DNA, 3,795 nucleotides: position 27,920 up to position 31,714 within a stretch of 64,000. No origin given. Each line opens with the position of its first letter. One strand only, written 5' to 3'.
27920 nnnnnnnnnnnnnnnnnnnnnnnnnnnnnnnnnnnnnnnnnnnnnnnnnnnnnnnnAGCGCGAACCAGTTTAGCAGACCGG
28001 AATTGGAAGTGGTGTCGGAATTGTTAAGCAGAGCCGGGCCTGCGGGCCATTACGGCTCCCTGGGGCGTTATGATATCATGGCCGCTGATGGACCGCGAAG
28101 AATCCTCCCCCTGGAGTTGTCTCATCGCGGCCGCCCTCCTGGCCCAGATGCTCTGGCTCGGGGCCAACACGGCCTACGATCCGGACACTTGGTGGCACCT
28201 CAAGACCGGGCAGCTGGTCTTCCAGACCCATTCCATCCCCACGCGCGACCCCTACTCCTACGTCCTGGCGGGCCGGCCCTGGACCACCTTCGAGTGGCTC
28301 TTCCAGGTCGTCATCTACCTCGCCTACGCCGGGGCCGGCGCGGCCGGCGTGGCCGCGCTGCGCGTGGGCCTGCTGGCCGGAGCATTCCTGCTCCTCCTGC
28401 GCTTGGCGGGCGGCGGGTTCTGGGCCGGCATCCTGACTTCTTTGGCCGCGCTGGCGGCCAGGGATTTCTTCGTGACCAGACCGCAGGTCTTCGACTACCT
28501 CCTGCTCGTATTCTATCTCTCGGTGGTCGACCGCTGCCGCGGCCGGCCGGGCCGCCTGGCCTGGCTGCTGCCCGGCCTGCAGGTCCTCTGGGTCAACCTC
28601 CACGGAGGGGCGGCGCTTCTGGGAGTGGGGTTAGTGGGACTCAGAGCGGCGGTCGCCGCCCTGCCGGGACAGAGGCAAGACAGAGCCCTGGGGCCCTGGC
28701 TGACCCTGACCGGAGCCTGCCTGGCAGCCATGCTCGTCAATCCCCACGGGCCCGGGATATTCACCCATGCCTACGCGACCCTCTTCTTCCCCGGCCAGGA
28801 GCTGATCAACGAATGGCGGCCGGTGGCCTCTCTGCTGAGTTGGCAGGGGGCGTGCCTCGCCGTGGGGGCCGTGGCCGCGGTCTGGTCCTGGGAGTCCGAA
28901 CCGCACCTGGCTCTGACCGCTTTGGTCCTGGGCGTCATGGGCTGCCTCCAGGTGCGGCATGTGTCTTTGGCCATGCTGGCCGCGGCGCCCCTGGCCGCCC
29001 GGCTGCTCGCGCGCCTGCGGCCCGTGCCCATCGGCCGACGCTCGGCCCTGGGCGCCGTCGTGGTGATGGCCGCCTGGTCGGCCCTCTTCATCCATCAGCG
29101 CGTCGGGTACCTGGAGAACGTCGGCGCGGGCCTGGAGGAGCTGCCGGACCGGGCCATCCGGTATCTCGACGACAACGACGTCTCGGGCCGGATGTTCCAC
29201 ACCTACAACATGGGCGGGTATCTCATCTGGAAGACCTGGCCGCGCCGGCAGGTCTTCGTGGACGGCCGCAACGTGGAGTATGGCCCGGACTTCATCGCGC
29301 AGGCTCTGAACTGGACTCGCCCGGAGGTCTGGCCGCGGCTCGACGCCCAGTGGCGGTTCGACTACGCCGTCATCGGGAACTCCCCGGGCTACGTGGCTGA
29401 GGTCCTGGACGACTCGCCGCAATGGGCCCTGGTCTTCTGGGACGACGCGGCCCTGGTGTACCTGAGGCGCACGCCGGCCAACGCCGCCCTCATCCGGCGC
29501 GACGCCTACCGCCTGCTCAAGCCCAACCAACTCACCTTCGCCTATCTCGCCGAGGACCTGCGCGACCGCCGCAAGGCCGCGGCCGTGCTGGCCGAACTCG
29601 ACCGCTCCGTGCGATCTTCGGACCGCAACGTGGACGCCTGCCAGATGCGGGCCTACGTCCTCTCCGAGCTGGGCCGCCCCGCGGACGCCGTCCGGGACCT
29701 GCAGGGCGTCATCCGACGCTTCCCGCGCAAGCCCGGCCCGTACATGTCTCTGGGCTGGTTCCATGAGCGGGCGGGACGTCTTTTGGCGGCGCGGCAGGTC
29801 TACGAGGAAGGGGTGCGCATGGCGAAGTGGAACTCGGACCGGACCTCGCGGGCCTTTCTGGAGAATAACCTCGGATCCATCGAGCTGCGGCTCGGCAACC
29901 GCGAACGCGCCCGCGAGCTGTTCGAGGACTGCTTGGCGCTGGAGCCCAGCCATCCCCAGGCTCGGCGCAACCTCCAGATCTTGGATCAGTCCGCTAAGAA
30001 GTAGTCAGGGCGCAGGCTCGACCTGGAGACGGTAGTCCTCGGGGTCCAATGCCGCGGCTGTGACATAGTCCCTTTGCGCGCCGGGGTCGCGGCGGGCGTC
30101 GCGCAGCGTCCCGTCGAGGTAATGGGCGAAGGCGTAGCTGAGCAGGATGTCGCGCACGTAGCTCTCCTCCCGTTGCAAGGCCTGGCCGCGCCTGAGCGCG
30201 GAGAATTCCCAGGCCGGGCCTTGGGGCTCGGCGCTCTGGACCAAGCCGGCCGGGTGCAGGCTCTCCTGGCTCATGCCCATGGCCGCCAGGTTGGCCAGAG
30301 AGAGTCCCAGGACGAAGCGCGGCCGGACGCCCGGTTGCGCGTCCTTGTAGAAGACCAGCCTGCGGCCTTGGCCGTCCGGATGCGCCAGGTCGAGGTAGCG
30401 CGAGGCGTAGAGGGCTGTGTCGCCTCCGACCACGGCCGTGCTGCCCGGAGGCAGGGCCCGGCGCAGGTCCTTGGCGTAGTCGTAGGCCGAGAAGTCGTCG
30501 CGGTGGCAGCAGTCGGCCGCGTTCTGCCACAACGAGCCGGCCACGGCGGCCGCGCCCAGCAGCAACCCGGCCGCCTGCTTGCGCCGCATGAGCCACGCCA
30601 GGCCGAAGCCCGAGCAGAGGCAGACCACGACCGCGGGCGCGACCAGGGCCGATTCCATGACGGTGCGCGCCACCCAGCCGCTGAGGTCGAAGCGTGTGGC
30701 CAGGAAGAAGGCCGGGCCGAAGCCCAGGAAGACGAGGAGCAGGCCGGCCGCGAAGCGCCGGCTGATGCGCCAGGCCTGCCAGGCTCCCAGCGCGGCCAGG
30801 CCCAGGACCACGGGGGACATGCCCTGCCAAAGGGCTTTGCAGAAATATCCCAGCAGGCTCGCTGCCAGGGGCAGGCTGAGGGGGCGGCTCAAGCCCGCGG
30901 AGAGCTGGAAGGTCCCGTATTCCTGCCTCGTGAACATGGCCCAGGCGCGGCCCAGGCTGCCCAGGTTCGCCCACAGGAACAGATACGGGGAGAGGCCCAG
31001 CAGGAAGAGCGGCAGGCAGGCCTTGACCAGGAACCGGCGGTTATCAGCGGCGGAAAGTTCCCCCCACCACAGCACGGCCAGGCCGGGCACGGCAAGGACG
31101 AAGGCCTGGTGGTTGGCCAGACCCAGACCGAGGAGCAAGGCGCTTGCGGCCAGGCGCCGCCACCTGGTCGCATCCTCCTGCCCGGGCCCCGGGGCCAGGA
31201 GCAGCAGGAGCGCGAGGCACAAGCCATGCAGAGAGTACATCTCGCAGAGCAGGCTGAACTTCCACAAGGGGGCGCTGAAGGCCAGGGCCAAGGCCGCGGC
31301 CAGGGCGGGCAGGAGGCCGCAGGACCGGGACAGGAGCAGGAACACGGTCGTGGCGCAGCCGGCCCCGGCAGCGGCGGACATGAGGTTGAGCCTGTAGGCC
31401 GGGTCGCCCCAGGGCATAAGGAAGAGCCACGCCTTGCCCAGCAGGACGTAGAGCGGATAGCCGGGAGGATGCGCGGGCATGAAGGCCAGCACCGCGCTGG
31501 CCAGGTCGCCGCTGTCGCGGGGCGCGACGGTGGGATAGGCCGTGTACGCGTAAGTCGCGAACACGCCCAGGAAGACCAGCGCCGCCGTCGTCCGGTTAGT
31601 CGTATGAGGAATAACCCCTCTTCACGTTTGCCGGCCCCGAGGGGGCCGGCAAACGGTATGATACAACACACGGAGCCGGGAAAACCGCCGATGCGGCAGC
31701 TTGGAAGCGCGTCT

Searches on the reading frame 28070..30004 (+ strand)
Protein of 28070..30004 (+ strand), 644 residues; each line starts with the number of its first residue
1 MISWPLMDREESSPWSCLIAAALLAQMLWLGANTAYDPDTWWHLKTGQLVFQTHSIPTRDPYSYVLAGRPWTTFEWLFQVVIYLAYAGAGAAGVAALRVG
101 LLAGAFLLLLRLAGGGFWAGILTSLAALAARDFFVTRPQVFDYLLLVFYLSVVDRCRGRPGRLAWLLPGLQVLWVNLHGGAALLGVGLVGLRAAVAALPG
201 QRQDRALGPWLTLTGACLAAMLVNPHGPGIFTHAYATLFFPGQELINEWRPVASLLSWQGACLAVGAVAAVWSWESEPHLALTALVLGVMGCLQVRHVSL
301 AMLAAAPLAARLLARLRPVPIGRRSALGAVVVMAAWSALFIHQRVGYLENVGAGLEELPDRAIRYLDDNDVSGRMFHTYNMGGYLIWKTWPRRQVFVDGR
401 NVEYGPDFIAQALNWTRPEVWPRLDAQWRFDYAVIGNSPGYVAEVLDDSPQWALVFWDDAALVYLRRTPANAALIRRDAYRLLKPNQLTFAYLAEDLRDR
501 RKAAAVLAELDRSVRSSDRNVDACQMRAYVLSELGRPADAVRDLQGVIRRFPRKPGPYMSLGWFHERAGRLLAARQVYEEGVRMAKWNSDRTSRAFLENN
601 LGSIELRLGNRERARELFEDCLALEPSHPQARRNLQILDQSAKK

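Call 7: search_protein_families(library=pfam, proteins=[window:28070-30004:+], max_evalue=0.01)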
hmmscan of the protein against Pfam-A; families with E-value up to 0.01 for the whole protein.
window:28070-30004:+ (644 aa): 12 families
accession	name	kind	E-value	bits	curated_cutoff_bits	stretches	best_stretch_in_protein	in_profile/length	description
PF13428.12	TPR_14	-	2.9e-11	43.3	23.5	1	601-635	7-41/44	Tetratricopeptide repeat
PF07719.23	TPR_2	-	5.2e-10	39.1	27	1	599-628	5-34/34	Tetratricopeptide repeat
PF13432.12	TPR_16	-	5.3e-09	36.8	32.7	1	526-583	2-59/65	Tetratricopeptide repeat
PF13181.12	TPR_8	-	6.5e-09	35.7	25.7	1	599-628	5-34/34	Tetratricopeptide repeat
PF13374.12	TPR_10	-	1.6e-07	31.5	27.5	1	599-624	6-31/42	Tetratricopeptide repeat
PF13424.12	TPR_12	-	7.9e-06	26.4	30.1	1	561-624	9-74/77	Tetratricopeptide repeat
PF14559.12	TPR_19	-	2.6e-05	24.9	25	0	533-581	3-51/68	Tetratricopeptide repeat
PF13174.12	TPR_6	-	0.00021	22.2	26.3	0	527-552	6-31/33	Tetratricopeptide repeat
PF00515.34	TPR_1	-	0.00048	20.3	27.8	0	599-628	5-34/34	Tetratricopeptide repeat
PF13431.12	TPR_17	-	0.0014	19.1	24.4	0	512-541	4-33/34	Tetratricopeptide repeat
PF13371.12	TPR_9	-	0.0035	17.7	35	0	601-633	35-67/73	Tetratricopeptide repeat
PF17874.7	TPR_MalT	-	0.0067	16.2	45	0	485-545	243-304/336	MalT-like TPR region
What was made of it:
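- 28070..30004 (+): Divergently transcribed polytopic membrane protein with C-terminal TPR repeats. It is linked to the family: in other genomes it sits between the coiled-coil gene and the FlgD-Ig gene. Pfam TPR hits (call 7).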

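Call 29: search_protein_families(library=ncbifam, proteins=[window:28070-30004:+], max_evalue=0.01)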
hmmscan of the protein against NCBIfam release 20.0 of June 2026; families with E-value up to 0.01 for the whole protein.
window:28070-30004:+ (644 aa): 6 families
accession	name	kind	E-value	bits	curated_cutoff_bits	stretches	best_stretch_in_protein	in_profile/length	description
TIGR02521.1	type_IV_pilW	equivalog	5.4e-07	29.4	154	1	487-639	36-179/234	type IV pilus biogenesis/stability protein PilW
NF047507.1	TPR_BatC_Lepto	exception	1.3e-05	24.8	175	1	568-642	71-143/214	TPR repeat-containing protein BatC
TIGR02917.1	PEP_TPR_lipo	equivalog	8.2e-05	20.7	312.2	1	586-643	456-513/899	XrtA/PEP-CTERM system TPR-repeat protein PrsT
NF033920.0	C39_PA2778_fam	equivalog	0.00026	20.5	150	1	527-626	162-255/255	PA2778 family cysteine peptidase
NF052415.1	T3SS_chap_SctY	equivalog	0.001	19.5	70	0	601-635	12-46/106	type III secretion apparatus assembly chaperone SctY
NF002725.1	PRK02603.1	equivalog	0.0093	16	143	0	572-638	52-115/173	photosystem I assembly protein Ycf3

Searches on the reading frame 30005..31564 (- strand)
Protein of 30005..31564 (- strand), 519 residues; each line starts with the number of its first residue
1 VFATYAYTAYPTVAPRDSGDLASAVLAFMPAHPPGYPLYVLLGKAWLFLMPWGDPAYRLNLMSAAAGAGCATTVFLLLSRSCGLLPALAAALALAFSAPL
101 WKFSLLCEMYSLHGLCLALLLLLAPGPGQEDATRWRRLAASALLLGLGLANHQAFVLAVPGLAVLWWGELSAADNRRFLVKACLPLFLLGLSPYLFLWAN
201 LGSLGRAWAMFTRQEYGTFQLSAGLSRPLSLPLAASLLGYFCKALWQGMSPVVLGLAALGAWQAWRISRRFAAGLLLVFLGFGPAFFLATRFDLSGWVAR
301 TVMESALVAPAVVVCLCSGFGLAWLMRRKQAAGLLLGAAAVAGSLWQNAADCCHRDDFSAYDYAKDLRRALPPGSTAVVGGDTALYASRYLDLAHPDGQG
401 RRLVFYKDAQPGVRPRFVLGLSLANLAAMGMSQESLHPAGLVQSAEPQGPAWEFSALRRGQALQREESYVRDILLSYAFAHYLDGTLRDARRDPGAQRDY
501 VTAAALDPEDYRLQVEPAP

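Call 66: search_protein_families(library=pfam, proteins=[window:30005-31564:-], max_evalue=0.01)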
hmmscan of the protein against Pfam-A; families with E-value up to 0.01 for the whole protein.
window:30005-31564:- (519 aa): 1 family
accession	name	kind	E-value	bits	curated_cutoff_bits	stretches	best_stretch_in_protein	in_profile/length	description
PF11028.14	TMEM260-like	-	1.3e-21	77.6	24.2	1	17-165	1-169/179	Protein O-mannosyl-transferase TMEM260-like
